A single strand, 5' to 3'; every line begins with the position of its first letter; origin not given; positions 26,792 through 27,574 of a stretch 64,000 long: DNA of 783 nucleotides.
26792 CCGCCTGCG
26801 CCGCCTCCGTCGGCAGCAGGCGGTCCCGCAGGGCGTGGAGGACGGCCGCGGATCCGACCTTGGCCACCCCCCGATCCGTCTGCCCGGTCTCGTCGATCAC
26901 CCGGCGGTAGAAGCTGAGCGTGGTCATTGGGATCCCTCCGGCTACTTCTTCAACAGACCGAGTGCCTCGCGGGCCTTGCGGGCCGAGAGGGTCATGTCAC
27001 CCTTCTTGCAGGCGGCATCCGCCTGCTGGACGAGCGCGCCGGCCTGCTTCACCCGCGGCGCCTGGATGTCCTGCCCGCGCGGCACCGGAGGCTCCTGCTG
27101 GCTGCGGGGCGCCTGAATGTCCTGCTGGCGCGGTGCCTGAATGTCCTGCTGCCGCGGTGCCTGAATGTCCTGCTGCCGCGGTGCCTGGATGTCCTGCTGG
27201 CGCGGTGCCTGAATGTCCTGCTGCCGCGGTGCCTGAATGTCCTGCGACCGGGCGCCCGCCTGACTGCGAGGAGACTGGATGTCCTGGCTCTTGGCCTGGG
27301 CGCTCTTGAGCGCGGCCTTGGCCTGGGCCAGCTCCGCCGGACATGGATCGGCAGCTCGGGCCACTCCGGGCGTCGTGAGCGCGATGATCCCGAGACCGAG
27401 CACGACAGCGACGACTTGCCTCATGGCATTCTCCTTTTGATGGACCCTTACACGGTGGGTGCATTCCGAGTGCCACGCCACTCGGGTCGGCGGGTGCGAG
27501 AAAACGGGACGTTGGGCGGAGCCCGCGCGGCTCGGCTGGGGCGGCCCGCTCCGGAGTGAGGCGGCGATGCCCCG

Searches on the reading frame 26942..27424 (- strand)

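Call 8: search_protein_families(library=pfam, proteins=[window:26942-27364:-])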
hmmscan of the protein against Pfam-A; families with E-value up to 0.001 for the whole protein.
window:26942-27364:- (140 aa): 0 families

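Call 15: search_protein_families(library=pfam, proteins=[window:26942-27364:-], max_evalue=0.1)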
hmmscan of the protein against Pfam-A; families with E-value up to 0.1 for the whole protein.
window:26942-27364:- (140 aa): 1 family
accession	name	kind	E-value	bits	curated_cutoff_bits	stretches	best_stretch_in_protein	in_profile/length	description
PF22178.3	Gp5_trimer_C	-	0.079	13.6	30.9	0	39-86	52-99/112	Bacteriophage T4 gp5 C-terminal trimerisation domain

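Call 72: search_protein_families(library=ncbifam, proteins=[window:26942-27424:-], max_evalue=0.001)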
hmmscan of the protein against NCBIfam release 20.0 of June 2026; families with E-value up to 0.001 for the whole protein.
window:26942-27424:- (160 aa): 1 family
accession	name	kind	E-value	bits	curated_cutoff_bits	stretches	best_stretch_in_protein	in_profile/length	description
NF043060.1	MAP_0585_fam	equivalog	6.5e-05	23.1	170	1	5-129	7-134/319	MAP_0585 family protein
